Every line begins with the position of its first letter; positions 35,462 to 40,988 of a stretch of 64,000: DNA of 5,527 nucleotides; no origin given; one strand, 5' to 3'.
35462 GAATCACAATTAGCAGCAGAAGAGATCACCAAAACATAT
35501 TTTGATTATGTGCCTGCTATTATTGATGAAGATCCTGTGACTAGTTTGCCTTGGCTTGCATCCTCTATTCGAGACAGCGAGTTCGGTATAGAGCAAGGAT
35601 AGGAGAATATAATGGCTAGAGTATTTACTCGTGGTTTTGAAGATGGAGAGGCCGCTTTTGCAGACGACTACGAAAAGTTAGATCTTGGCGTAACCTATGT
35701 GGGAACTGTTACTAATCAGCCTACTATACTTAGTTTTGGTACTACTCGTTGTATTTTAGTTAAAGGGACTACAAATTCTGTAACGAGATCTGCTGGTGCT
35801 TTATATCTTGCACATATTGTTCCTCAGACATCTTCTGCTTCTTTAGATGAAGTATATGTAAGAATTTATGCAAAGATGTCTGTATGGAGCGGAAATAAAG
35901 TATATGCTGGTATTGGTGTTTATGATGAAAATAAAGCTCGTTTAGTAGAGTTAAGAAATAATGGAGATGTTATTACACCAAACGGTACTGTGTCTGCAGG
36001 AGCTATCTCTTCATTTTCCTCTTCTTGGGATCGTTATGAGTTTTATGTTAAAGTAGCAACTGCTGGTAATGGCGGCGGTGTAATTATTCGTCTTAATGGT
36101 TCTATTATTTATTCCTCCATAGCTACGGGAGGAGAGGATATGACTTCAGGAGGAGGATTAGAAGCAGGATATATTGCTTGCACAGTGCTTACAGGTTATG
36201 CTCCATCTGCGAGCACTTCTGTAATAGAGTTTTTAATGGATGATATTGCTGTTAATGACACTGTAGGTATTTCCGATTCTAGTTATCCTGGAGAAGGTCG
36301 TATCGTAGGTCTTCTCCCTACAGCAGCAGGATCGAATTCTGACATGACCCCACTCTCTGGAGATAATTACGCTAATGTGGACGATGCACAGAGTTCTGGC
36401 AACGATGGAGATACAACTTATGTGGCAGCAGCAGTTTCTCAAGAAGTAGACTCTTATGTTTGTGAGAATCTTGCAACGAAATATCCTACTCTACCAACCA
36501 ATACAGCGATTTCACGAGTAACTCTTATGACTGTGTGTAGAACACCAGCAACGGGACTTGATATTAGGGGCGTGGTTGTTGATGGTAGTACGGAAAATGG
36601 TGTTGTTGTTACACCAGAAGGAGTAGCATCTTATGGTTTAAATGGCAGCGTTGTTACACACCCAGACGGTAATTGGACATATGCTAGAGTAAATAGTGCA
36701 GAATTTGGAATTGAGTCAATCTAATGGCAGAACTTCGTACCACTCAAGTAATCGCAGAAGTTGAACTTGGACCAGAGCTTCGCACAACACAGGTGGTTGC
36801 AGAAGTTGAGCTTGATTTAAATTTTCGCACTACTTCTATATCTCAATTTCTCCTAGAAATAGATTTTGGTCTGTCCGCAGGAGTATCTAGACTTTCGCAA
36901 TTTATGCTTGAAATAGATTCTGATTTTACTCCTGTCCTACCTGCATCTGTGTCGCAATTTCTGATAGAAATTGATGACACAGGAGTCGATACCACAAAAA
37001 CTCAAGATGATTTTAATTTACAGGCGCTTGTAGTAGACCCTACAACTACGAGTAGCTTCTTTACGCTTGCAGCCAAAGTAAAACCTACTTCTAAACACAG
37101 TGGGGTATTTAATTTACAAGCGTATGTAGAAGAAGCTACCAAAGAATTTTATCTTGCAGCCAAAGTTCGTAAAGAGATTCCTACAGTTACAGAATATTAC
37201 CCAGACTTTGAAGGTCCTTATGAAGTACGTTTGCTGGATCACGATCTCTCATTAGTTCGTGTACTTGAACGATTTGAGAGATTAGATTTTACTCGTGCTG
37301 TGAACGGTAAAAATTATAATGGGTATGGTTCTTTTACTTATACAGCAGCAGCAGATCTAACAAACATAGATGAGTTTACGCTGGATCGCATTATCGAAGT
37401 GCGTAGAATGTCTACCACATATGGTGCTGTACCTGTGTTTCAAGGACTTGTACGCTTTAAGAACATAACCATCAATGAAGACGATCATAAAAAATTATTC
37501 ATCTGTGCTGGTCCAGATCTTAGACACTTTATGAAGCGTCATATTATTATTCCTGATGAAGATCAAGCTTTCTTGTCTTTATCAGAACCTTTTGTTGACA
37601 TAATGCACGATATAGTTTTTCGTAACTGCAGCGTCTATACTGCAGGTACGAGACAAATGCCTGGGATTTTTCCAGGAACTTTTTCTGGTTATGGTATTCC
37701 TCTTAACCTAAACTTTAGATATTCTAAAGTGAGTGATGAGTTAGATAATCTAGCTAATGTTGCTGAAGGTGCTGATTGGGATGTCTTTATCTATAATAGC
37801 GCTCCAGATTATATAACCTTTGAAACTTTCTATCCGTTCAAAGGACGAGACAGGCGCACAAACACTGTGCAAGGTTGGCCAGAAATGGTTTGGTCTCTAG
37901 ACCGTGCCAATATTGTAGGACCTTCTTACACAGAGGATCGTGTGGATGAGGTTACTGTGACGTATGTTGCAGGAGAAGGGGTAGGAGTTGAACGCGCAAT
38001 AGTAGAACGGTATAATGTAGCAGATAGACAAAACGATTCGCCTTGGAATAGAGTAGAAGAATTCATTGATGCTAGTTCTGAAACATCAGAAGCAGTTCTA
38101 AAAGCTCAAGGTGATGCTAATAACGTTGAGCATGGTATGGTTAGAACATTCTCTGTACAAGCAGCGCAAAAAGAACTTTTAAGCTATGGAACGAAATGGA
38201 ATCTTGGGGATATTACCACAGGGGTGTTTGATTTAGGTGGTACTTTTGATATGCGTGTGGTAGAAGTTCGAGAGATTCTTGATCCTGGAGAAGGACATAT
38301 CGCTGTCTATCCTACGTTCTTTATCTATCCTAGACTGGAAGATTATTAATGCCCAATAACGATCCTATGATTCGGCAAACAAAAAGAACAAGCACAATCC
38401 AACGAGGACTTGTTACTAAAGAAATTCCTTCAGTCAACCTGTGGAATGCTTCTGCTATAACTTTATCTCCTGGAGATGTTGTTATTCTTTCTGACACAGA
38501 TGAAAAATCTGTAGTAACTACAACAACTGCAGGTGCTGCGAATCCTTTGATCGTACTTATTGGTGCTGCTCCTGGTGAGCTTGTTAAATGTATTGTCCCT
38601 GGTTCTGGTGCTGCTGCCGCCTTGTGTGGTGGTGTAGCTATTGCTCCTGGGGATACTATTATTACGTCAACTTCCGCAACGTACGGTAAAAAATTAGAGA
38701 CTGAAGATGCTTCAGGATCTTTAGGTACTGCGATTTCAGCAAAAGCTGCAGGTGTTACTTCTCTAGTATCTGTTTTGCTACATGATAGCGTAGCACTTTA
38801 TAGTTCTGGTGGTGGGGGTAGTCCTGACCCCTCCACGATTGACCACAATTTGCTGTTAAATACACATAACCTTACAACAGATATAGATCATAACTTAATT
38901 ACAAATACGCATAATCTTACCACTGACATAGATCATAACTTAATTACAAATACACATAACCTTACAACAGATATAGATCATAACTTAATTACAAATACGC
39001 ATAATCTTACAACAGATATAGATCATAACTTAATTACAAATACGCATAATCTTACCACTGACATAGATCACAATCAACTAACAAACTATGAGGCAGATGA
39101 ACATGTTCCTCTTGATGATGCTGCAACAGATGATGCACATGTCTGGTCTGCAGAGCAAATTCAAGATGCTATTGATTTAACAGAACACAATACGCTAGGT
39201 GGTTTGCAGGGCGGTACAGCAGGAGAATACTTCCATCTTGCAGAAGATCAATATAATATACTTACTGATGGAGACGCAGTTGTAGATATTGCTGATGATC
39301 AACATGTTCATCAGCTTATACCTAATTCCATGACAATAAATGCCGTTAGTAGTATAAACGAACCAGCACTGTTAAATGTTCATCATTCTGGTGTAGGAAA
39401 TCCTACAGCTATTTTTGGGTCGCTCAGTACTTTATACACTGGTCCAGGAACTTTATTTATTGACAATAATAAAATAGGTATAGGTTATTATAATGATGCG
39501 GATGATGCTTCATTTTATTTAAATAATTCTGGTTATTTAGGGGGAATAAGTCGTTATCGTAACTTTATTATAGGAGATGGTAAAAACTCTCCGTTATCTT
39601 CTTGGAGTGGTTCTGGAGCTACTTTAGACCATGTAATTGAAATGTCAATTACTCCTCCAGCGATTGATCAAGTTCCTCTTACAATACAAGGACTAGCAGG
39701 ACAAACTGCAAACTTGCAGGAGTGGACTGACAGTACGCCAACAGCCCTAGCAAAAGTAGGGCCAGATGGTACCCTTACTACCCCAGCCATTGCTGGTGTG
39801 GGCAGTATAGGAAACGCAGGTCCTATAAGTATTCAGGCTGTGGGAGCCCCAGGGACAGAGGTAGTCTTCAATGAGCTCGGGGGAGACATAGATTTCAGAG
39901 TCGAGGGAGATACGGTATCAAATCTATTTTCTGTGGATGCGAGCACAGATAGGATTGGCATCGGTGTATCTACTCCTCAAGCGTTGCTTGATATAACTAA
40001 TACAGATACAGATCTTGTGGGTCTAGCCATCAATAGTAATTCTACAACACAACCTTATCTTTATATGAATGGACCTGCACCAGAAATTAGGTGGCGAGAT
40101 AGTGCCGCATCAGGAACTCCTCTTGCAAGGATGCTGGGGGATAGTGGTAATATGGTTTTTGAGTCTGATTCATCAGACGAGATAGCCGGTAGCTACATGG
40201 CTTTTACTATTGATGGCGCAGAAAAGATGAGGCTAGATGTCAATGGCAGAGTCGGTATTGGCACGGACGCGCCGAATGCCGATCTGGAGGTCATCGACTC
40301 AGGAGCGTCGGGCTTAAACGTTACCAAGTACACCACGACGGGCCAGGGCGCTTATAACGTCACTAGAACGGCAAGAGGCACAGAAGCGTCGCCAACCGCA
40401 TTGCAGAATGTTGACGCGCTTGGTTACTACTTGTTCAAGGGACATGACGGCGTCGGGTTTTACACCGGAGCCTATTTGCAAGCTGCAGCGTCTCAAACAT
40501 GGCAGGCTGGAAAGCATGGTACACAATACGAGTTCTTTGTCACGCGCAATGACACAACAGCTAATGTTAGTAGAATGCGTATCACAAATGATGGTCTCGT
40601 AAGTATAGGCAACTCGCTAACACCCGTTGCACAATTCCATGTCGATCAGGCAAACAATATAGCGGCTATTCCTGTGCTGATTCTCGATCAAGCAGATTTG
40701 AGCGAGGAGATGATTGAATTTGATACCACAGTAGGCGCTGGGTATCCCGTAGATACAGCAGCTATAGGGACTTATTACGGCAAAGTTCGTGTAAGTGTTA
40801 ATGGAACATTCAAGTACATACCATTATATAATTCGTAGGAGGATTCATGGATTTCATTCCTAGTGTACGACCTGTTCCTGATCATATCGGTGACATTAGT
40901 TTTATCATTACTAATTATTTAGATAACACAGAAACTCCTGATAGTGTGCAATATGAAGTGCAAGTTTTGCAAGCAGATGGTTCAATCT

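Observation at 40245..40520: Abrupt GC-rich patch (about 57% GC versus about 40% background) inside the tail fiber C-terminal region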

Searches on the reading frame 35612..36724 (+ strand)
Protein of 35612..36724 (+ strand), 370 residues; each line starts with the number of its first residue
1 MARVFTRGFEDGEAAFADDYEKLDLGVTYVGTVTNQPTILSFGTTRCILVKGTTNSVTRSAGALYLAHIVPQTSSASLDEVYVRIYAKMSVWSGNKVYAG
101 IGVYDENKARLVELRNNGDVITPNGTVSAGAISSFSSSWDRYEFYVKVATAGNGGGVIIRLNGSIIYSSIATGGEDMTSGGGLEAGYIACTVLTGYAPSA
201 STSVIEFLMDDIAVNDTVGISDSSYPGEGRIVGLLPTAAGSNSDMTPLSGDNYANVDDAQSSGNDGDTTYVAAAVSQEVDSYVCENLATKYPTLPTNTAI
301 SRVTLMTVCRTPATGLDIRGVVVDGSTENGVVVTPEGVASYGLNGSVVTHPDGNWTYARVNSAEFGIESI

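Call 7: search_protein_families(library=pfam, proteins=[window:35612-36724:+], max_evalue=0.1)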
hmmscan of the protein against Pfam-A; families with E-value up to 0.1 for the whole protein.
window:35612-36724:+ (370 aa): 0 families

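Call 8: search_protein_families(library=phrogs, proteins=[window:35612-36724:+], max_evalue=0.01)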
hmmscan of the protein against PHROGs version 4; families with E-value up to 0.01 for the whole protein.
window:35612-36724:+ (370 aa): 2 families
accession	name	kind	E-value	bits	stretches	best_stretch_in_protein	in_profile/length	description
phrog_2448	-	unknown function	4.9e-15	56.6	1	91-369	59-333/335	-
phrog_14065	-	unknown function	5.2e-06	25.9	1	203-257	179-238/1152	-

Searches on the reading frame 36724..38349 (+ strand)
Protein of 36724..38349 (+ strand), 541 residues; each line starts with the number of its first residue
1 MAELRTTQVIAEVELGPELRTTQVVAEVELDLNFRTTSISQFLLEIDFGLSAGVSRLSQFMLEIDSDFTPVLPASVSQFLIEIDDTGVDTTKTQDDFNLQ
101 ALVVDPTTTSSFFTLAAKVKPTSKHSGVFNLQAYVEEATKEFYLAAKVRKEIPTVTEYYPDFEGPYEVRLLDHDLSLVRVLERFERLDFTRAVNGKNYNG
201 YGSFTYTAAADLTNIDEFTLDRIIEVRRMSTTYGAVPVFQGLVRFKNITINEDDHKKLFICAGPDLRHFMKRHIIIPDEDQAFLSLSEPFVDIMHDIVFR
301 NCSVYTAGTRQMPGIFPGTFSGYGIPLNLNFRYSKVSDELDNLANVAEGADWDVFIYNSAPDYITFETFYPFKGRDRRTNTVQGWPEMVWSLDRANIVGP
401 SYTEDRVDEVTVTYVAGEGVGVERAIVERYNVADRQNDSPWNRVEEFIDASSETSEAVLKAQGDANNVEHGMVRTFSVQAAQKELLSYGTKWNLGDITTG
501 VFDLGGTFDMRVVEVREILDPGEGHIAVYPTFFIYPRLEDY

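Call 7: search_protein_families(library=pfam, proteins=[window:36724-38349:+], max_evalue=0.1)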
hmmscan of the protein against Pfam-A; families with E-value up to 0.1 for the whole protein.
window:36724-38349:+ (541 aa): 1 family
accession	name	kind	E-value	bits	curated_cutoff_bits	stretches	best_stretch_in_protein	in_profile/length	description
PF14594.13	Sipho_Gp37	-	2.1e-29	103.1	26.2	1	167-525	1-363/370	Siphovirus ReqiPepy6 Gp37-like protein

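Call 8: search_protein_families(library=phrogs, proteins=[window:36724-38349:+], max_evalue=0.01)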
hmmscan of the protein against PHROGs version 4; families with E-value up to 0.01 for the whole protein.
window:36724-38349:+ (541 aa): 2 families
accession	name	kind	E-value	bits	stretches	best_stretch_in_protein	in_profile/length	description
phrog_538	-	tail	5.2e-42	145.3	1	164-529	27-370/684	minor tail protein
phrog_1885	-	tail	0.0011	17.9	1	333-465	173-301/1033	minor tail protein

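Call 27: find_related_loci(query=window:36724-38346:+, collection=viral_contigs, flank=8000)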
Query window:36724-38346:+ (541 aa) in viral_contigs; peptide patterns used: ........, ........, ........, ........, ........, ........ (x = any residue, [..] = any of these).
21 stretches matched a pattern; 2 encode a relative of the query (tblastn E <= 1e-3); 2 distinct loci.
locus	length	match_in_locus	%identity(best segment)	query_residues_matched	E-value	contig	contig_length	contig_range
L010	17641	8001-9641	49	1-541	5e-162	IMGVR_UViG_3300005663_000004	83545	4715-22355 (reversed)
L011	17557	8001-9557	46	20-541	3e-144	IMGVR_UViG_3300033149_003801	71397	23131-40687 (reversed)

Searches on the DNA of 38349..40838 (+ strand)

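Call 6: search_dna_similar(query=window:38349-40838:+, collection=phages, mode=near, max_rows=40)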
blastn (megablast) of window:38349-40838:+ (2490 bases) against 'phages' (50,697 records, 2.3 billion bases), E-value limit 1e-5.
No match.

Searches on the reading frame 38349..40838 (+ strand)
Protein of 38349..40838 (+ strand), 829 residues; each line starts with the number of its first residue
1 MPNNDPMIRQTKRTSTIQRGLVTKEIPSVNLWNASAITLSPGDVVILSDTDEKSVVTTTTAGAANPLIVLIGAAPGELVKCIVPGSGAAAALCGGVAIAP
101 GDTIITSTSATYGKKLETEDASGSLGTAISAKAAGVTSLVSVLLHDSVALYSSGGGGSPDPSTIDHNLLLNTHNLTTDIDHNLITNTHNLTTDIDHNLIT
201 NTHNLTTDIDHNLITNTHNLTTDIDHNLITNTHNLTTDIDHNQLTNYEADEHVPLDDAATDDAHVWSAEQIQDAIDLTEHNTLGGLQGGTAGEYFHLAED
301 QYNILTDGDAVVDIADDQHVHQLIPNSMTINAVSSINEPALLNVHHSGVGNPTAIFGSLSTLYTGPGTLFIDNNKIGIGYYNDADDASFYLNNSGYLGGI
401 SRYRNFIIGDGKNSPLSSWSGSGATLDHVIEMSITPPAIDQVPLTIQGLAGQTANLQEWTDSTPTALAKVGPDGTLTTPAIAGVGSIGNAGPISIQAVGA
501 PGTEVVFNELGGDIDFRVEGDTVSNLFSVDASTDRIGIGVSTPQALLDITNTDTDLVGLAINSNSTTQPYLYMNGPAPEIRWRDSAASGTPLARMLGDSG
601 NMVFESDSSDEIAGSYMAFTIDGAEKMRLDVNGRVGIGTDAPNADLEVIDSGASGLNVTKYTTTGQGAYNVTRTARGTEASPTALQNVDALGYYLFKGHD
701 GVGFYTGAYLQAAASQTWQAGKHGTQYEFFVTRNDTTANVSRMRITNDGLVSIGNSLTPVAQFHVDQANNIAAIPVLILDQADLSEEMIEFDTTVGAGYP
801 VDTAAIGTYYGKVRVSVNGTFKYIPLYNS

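Call 7: search_protein_families(library=pfam, proteins=[window:38349-40838:+], max_evalue=0.1)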
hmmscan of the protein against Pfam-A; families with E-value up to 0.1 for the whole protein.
window:38349-40838:+ (829 aa): 0 families

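Call 8: search_protein_families(library=phrogs, proteins=[window:38349-40838:+], max_evalue=0.01)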
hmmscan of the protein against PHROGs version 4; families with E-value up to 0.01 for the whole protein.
window:38349-40838:+ (829 aa): 2 families
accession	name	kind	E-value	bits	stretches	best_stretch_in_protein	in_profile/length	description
phrog_9942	-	tail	2.8e-13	49.8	2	653-774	557-682/1178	tail fiber protein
phrog_5906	-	unknown function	3e-05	25.1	1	511-553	16-60/197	-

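Call 9: search_dna_similar(query=window:38349-40838:+, collection=phages, mode=protein, max_rows=40)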
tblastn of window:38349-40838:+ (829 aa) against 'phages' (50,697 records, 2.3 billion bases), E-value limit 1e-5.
Records with a match: 14; places in all: 14; records where one place covers at least 80% of the query: 0.
Best place of each record, by identity: <60% 14.
By first word of the organism name: Synechococcus 13; Roseobacter 1.
By host as written in the record: Synechococcus sp. CB0101 9; Synechococcus sp. WH8017 2; Synechococcus sp. WH 7803 1; Synechococcus sp. MW02 1; Rhodobacteraceae bacterium FZCC0042 1.
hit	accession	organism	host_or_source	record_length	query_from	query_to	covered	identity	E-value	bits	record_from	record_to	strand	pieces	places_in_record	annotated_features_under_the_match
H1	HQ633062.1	Synechococcus phage S-CBP3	Synechococcus sp. CB0101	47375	467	827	44%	26.7%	6e-6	56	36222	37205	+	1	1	hypothetical protein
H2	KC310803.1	Synechococcus phage S-CBP3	Synechococcus sp. CB0101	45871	467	827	44%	26.7%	6e-6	56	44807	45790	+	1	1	hypothetical protein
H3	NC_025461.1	Synechococcus phage S-CBP3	Synechococcus sp. CB0101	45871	467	827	44%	26.7%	6e-6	56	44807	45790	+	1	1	tail fiber protein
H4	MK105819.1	Synechococcus phage S-H1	Synechococcus sp. WH 7803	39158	459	756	36%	25.2%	2e-6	58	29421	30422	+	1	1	tail fiber protein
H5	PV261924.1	Synechococcus phage RN05-S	Synechococcus sp. MW02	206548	532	776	30%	25.6%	8e-6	56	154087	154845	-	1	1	chaperone of endosialidase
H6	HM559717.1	Synechococcus phage S-CBP4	Synechococcus sp. CB0101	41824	535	749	26%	27.8%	7e-8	62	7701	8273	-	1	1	hypothetical protein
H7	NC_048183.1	Synechococcus phage S-CBP4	Synechococcus sp. CB0101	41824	535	749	26%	27.8%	7e-8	62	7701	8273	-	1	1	tail fiber protein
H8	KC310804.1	Synechococcus phage S-CBP4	Synechococcus sp. CB0101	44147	535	749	26%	27.8%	7e-8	62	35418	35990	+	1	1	hypothetical protein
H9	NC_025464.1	Synechococcus phage S-CBP4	Synechococcus sp. CB0101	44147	535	749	26%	27.8%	7e-8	62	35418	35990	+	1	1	tail fiber protein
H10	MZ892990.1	Roseobacter phage CRP-345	Rhodobacteraceae bacterium FZCC0042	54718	491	648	19%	32.7%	2e-6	58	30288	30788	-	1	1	putative tail fiber protein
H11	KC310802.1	Synechococcus phage S-CBP1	Synechococcus sp. CB0101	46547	535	712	21%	24.5%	2e-6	58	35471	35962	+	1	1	tail fiber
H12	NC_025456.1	Synechococcus phage S-CBP1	Synechococcus sp. CB0101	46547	535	712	21%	24.5%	2e-6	58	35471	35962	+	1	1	tail fiber protein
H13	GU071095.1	Synechococcus phage S-SM2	Synechococcus sp. WH8017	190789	568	648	10%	40.2%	1e-6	59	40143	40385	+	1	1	hypothetical protein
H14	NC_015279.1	Synechococcus phage S-SM2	Synechococcus sp. WH8017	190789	568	648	10%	40.2%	1e-6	59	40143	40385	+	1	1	pre-neck appendage protein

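Call 15: find_homologous_proteins(query=window:38349-40838:+, max_evalue=0.00001)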
Query window:38349-40838:+ (829 aa): 33 proteins with E <= 0.00001 among 8000 candidates.
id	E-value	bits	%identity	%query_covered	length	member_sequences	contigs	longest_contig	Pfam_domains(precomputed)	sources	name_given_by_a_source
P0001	6.1e-69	251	72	13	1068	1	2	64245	-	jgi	jgi:hypothetical protein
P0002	1.3e-42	164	43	12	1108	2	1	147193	PF18454.8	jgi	jgi:hypothetical protein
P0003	3.5e-31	126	71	12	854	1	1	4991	-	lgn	-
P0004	7.8e-29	119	61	6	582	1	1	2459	-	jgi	-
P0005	1.8e-28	117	31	24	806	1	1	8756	PF24243.2,PF18454.8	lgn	-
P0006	9.0e-24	102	33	18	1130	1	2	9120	-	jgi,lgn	-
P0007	3.1e-23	100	82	7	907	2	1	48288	-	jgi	-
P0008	8.4e-23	99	38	19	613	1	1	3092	-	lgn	-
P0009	6.4e-22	96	60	8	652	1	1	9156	-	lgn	-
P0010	6.5e-20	89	38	17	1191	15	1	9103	-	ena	-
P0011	1.2e-19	88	41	7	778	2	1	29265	PF16776.12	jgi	jgi:hypothetical protein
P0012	1.3e-19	88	55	7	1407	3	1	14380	-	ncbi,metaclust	ncbi:MAG: Hemagglutinin family protein, partial [Parcubacteria group bacterium GW2011_GWA2_42_11]|me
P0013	8.9e-18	82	56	5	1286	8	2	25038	PF13884.12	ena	-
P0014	2.1e-17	81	34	20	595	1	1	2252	PF22337.2,PF13884.12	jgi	jgi:hypothetical protein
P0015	7.4e-17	79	59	5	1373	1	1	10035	-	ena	-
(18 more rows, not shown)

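Call 19: find_encoding_contigs(protein=window:38349-40835:+, flank=10000, max_places=6)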
Protein window:38349-40835:+ (829 aa): no gene with exactly this product is on record in the collection.

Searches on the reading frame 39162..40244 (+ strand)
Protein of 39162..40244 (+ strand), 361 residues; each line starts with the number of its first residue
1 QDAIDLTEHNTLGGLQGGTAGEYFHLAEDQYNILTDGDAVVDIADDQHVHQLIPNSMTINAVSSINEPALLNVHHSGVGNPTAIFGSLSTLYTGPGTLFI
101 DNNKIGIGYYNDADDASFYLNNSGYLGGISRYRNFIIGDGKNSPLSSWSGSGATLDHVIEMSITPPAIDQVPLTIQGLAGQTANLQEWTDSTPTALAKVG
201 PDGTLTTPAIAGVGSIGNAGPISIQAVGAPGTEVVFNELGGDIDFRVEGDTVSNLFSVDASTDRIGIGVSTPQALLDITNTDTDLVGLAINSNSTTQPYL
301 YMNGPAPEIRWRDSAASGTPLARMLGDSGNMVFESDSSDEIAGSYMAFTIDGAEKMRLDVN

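Call 55: find_homologous_proteins(query=window:39162-40244:+, max_evalue=0.001)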
Query window:39162-40244:+ (361 aa): 22 proteins with E <= 0.001 among 8000 candidates.
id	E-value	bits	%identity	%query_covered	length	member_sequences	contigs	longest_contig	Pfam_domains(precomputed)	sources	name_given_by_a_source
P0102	1.9e-45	174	68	12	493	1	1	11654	-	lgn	-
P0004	1.1e-29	122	61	13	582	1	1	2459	-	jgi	-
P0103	1.0e-20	92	55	19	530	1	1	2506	-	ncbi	-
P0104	2.0e-12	65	49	14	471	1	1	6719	PF05048.20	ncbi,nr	ncbi:MAG: right-handed parallel beta-helix repeat-containing protein, partial [Gemmatimonadaceae bac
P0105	1.8e-11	62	39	35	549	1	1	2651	-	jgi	jgi:hypothetical protein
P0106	9.8e-11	60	70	15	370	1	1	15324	-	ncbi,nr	ncbi:MAG: hypothetical protein GY864_01655 [Desulfobacterales bacterium]|nr:hypothetical protein [De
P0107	2.0e-10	59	47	21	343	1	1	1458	-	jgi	jgi:hypothetical protein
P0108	7.6e-9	53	47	20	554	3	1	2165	-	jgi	jgi:hypothetical protein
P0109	8.1e-9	53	49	21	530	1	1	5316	PF13884.12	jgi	jgi:hypothetical protein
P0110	1.0e-8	53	45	26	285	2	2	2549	-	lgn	-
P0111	3.2e-8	51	49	22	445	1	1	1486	-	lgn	-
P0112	3.9e-8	51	56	16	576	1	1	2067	PF13884.12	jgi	jgi:hypothetical protein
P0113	7.8e-8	50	56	12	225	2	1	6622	-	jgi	-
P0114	1.1e-6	46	64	12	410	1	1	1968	-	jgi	-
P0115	5.0e-6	44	67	12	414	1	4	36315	PF13884.12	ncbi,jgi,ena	jgi:hypothetical protein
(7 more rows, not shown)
